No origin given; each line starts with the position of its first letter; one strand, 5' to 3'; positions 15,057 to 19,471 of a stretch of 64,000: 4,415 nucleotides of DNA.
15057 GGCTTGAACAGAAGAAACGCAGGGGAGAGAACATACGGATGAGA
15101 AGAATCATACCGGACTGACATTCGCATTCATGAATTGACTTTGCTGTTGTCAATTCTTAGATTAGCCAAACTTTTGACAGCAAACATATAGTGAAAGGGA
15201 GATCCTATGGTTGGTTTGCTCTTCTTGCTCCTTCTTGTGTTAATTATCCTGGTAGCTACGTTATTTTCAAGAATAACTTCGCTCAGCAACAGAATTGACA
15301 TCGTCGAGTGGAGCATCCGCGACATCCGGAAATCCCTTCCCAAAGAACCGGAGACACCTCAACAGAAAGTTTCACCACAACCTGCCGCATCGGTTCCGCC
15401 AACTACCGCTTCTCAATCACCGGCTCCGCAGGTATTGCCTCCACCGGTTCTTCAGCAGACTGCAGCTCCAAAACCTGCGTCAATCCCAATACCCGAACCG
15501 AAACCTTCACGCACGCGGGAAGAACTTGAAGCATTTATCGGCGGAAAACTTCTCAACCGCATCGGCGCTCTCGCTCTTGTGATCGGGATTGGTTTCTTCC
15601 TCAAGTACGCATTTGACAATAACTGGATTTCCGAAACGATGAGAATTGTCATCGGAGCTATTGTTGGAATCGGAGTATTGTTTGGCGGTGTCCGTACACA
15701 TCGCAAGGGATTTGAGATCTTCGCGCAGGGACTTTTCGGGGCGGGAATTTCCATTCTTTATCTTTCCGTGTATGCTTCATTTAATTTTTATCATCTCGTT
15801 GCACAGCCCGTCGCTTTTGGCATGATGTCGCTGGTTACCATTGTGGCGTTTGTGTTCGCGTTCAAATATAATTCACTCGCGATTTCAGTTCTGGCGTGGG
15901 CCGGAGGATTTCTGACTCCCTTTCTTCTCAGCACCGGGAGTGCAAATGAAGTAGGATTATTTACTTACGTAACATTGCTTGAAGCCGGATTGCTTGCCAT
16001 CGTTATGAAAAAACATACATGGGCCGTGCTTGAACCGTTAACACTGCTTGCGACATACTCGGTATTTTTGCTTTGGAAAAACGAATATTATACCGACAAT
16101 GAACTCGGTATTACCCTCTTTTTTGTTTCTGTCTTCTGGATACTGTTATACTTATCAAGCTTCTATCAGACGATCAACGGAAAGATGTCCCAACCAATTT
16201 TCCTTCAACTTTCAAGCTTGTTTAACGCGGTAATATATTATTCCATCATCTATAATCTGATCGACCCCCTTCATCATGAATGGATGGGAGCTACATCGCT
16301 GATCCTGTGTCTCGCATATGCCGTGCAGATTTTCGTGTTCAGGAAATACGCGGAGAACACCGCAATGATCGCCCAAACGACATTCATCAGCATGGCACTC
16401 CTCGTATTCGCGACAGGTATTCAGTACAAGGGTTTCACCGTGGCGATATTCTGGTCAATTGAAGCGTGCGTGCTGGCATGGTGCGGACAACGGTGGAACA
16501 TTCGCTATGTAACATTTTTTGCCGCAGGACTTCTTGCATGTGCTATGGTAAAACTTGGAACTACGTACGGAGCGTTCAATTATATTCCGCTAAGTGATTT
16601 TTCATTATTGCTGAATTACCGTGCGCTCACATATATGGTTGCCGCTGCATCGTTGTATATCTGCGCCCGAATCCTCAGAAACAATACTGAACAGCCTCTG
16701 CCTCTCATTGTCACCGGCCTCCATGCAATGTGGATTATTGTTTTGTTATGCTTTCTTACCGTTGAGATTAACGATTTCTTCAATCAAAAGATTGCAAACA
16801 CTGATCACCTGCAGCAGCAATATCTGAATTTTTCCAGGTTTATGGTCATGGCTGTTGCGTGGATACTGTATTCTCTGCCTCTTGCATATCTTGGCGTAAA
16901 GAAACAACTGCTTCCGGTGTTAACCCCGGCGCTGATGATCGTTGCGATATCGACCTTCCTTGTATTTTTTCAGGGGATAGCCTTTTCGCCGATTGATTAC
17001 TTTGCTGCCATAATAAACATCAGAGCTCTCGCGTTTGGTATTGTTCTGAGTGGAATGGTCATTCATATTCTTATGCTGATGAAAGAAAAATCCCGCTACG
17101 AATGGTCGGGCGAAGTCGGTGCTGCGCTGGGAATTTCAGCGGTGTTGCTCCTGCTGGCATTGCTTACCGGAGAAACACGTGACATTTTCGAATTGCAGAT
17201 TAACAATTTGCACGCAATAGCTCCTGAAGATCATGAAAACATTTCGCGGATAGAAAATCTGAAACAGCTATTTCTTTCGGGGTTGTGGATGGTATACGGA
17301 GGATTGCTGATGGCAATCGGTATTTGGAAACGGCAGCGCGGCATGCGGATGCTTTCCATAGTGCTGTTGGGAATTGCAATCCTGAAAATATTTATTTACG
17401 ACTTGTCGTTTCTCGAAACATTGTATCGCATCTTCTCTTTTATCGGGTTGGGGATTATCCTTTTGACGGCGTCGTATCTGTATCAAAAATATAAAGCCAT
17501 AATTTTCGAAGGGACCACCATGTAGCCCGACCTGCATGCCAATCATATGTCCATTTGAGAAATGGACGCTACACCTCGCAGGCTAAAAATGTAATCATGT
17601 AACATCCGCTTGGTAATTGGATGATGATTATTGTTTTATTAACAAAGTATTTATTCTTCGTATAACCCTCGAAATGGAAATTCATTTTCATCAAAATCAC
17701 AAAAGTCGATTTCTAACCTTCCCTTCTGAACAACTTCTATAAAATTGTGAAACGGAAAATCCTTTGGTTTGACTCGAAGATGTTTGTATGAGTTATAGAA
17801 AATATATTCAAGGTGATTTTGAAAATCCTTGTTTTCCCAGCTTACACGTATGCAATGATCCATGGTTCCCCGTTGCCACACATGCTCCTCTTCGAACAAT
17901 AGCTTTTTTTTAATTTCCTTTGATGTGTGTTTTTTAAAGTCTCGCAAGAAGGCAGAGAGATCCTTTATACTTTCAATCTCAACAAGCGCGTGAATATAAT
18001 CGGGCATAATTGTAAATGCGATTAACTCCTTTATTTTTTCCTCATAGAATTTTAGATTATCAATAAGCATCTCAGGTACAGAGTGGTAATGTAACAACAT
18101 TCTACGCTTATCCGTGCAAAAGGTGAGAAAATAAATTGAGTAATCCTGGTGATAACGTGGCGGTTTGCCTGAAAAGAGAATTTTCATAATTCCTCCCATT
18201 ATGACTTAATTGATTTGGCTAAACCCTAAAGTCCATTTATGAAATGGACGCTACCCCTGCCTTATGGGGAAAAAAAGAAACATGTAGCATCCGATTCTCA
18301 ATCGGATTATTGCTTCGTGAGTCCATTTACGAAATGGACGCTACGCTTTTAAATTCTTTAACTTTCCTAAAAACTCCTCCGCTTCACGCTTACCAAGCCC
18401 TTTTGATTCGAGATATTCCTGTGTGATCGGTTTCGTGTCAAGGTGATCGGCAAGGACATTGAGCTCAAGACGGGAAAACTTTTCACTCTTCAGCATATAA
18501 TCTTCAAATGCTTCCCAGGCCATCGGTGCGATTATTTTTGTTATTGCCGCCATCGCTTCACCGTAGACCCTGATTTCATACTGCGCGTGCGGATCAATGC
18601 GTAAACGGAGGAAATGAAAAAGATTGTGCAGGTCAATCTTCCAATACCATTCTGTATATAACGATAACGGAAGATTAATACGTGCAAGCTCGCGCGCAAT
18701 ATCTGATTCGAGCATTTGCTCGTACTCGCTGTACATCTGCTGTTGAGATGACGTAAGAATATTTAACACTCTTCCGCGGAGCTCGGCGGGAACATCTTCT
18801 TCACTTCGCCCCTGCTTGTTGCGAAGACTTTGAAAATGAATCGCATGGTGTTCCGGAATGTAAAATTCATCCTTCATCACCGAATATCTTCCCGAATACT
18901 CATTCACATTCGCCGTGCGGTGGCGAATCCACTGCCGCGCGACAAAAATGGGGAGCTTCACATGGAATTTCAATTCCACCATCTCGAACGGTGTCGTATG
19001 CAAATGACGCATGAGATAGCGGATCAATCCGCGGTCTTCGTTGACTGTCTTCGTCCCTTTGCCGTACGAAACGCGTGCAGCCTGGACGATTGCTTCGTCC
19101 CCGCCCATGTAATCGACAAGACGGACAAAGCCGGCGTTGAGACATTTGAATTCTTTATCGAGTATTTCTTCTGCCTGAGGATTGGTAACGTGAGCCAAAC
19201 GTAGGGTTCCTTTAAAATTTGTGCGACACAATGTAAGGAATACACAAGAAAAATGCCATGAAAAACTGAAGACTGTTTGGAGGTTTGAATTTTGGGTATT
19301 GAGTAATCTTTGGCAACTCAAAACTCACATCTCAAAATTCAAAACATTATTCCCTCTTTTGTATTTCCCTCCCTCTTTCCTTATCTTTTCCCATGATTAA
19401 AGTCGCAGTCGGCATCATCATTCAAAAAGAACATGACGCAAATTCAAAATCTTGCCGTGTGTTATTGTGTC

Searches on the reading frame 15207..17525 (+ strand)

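Call 59: search_protein_families(library=pfam, proteins=[window:15207-17525:+], max_evalue=0.001)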
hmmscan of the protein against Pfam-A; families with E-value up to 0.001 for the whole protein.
window:15207-17525:+ (772 aa): 1 family
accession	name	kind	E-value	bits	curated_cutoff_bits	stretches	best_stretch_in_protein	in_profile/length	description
PF10101.14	DUF2339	-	9.3e-89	299.4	33.6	1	112-761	1-658/659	Predicted membrane protein (DUF2339)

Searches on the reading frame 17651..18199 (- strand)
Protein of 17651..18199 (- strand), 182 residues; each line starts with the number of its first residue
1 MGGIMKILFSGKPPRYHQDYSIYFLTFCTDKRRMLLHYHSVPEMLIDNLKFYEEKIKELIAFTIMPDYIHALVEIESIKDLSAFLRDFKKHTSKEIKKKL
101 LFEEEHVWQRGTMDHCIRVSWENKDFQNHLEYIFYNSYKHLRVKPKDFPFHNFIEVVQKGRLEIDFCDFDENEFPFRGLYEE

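Call 59: search_protein_families(library=pfam, proteins=[window:17651-18199:-], max_evalue=0.001)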
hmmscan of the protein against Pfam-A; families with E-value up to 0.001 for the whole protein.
window:17651-18199:- (182 aa): 1 family
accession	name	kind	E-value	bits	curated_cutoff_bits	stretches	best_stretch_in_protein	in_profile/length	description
PF01797.21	Y1_Tnp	-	1.2e-09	38.8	23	1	23-111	7-100/121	Transposase IS200 like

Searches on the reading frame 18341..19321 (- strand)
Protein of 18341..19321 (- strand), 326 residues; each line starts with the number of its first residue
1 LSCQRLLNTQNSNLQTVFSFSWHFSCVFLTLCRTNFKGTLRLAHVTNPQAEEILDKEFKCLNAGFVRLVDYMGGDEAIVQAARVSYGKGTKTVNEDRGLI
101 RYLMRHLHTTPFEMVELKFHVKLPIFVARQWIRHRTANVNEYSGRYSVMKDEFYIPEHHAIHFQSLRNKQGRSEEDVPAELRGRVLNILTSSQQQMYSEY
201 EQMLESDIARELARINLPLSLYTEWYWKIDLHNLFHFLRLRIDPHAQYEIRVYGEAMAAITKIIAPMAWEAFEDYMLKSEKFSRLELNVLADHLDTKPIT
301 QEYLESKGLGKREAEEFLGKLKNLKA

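Call 59: search_protein_families(library=pfam, proteins=[window:18341-19321:-], max_evalue=0.001)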
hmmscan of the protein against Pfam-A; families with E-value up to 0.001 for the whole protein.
window:18341-19321:- (326 aa): 1 family
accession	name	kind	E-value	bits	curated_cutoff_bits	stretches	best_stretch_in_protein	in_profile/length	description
PF02511.20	Thy1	-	5.2e-58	196.4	24.8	1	67-266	1-190/191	Thymidylate synthase complementing protein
